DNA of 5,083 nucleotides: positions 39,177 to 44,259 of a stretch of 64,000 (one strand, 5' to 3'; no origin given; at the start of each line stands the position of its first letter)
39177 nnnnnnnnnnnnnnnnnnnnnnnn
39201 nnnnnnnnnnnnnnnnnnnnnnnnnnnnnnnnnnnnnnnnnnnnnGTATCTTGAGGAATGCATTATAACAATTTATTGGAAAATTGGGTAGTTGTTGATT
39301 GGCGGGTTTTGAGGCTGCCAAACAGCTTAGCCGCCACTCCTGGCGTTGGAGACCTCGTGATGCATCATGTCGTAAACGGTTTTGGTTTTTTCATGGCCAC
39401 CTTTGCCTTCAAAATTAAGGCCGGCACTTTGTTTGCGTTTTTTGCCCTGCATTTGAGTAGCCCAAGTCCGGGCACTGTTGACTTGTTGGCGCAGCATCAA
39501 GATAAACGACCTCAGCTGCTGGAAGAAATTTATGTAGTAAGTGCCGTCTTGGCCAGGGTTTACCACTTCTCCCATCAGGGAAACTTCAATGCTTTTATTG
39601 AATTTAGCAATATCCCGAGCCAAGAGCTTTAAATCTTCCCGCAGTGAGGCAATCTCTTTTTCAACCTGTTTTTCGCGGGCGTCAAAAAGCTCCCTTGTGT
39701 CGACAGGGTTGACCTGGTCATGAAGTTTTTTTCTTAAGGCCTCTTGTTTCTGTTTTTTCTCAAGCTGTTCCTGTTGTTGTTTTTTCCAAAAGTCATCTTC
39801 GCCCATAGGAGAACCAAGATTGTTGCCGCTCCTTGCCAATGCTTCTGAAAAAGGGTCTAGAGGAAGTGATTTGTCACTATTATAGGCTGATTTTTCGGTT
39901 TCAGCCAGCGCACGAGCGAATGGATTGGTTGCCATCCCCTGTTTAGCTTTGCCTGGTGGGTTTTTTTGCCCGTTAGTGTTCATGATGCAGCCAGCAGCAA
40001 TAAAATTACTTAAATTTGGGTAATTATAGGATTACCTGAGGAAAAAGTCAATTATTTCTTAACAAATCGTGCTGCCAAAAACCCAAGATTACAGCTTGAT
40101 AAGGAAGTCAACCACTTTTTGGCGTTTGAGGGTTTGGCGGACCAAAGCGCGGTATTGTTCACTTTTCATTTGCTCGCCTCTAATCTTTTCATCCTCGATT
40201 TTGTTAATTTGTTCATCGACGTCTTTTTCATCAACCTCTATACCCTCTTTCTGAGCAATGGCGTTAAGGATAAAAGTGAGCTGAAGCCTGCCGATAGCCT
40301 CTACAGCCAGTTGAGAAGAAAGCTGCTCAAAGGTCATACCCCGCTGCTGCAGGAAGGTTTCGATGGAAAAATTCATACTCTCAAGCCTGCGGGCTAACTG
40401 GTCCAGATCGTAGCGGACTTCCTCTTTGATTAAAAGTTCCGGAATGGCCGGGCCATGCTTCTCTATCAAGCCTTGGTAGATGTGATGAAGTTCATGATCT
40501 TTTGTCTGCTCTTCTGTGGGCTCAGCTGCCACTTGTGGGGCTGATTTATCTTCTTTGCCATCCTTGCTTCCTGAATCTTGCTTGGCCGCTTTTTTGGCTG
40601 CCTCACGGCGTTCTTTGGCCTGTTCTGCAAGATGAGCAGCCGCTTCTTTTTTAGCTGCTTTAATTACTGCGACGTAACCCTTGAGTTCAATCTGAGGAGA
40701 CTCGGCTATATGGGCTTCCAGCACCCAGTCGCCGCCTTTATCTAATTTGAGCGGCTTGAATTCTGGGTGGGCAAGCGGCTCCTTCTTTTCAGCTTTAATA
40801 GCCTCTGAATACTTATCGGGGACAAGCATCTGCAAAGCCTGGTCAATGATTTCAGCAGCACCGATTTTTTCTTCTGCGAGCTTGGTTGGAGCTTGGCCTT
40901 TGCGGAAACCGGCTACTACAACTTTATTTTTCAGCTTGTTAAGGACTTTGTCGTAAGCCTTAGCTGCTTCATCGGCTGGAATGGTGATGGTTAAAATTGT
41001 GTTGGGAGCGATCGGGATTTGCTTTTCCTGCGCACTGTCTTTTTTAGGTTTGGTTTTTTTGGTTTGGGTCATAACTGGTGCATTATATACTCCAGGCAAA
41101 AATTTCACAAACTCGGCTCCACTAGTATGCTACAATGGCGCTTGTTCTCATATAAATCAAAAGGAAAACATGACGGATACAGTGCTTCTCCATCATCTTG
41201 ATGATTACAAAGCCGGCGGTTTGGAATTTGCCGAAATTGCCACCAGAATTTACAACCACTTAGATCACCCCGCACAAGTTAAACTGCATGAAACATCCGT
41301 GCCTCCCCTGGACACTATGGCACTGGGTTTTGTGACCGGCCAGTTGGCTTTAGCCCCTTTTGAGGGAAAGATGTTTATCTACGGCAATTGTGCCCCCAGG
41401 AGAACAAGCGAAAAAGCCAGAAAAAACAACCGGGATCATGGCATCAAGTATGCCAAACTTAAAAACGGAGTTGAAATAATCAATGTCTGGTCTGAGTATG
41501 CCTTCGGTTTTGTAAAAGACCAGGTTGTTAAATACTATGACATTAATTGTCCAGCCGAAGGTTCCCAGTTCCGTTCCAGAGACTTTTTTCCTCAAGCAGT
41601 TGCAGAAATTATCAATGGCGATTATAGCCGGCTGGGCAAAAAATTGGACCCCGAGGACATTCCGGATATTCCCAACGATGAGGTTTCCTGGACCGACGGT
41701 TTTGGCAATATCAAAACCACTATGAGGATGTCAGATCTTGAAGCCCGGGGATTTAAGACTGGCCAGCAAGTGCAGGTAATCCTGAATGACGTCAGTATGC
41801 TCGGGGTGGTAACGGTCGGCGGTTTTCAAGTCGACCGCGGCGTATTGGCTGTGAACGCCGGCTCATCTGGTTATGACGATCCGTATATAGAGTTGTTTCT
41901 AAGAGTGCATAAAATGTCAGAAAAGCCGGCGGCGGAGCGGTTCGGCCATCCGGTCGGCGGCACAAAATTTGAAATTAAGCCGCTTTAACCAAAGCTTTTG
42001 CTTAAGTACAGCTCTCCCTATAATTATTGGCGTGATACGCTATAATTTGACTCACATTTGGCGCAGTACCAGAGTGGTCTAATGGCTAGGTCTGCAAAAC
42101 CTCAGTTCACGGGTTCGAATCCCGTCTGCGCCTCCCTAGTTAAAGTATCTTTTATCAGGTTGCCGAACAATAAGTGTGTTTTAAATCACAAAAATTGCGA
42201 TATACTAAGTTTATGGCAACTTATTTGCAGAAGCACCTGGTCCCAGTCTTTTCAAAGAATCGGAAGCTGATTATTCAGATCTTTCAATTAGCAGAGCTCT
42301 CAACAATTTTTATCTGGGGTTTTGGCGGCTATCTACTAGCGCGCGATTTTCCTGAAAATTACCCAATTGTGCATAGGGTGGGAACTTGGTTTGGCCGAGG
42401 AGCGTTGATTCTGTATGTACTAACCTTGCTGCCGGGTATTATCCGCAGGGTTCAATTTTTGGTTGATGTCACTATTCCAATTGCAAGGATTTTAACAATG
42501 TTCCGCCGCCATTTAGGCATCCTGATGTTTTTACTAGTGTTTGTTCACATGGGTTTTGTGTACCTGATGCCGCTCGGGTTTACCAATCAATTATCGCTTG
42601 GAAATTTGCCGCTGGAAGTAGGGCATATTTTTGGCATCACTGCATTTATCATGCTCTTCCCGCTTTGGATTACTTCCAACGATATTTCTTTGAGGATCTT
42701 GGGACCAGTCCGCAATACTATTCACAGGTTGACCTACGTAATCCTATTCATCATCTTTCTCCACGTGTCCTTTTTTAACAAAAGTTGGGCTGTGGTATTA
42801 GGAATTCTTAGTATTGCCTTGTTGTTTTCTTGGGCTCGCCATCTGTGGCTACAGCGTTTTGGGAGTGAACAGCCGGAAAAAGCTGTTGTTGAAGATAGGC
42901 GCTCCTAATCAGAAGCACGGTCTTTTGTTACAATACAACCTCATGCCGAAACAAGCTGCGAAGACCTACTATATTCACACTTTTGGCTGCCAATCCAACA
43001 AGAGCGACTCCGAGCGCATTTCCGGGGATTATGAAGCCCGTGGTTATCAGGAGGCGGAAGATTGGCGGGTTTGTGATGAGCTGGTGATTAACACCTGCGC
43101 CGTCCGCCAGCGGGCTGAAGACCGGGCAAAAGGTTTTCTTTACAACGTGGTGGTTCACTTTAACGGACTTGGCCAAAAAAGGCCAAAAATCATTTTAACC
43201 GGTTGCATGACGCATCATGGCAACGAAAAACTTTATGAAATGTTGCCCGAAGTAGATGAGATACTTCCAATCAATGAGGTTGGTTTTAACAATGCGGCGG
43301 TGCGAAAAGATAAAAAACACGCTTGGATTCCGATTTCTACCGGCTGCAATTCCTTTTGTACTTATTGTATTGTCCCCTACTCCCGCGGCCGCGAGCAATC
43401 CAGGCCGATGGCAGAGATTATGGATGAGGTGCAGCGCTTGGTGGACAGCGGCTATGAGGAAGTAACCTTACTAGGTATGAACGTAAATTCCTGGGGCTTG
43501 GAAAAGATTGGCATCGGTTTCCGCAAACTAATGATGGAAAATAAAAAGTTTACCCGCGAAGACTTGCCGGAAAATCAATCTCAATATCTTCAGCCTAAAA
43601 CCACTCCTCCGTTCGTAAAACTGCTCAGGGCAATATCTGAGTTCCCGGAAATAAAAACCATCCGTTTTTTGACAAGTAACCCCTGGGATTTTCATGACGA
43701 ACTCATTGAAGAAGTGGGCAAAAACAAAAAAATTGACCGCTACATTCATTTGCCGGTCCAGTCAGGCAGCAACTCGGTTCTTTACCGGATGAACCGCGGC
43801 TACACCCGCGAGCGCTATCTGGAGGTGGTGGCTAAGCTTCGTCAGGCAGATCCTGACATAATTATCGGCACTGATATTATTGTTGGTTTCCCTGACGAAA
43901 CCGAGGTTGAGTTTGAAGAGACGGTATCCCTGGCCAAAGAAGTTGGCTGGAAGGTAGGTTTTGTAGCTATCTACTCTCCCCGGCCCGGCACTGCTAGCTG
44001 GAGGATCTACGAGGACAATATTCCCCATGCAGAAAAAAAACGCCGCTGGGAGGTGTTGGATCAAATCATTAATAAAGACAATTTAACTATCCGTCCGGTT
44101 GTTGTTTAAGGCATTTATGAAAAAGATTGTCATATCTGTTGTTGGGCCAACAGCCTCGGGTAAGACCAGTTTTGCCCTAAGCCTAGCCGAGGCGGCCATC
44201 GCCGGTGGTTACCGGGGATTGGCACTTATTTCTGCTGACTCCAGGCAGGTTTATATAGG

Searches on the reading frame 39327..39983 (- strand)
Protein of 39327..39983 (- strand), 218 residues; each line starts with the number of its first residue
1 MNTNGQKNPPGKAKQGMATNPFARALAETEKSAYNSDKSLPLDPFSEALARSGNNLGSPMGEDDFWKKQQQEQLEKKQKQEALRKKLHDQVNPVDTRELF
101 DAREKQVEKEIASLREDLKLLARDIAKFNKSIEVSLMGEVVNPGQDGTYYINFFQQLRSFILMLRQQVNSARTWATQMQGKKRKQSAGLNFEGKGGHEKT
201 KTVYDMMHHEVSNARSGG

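Call 22: search_protein_families(library=pfam, proteins=[window:39327-39983:-], max_evalue=0.001)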
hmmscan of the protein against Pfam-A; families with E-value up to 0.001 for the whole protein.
window:39327-39983:- (218 aa): 1 family
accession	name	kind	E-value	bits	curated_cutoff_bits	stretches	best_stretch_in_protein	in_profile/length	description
PF18904.5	DUF5660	-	3.3e-21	76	24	1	103-218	2-109/109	Domain of unknown function (DUF5660)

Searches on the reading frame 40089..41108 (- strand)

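Call 22: search_protein_families(library=pfam, proteins=[window:40089-41108:-], max_evalue=0.001)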
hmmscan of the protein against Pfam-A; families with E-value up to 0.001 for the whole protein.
window:40089-41108:- (339 aa): 2 families
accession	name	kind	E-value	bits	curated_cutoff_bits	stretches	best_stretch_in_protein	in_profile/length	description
PF05697.18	Trigger_N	-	9.9e-28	97.7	22.2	1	37-158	13-132/144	Bacterial trigger factor protein (TF)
PF05698.19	Trigger_C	-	1.9e-16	61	22.7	1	196-337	15-161/162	Bacterial trigger factor protein (TF) C-terminus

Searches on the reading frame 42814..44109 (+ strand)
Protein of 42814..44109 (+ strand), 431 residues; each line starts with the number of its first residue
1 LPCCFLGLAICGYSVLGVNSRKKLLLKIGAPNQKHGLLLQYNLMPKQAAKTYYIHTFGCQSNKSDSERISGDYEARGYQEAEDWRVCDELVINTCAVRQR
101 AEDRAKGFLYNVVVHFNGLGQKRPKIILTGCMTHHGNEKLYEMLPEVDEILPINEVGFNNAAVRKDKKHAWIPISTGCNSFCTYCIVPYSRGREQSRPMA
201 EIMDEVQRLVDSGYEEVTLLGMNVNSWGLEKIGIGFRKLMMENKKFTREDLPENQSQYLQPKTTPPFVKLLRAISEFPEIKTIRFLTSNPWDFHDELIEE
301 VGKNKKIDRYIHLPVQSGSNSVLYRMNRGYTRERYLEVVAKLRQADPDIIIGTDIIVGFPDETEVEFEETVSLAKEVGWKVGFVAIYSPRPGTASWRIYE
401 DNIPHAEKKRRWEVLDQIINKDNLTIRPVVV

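Call 23: search_protein_families(library=pfam, proteins=[window:42814-44109:+], max_evalue=0.001)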
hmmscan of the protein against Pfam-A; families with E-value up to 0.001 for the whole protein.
window:42814-44109:+ (431 aa): 2 families
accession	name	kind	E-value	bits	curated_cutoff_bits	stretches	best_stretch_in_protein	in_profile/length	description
PF04055.27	Radical_SAM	-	4.3e-27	95.7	29.5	1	172-373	1-165/166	Radical SAM superfamily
PF00919.26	UPF0004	-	6.7e-20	71.4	27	1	52-150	2-96/98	Uncharacterized protein family UPF0004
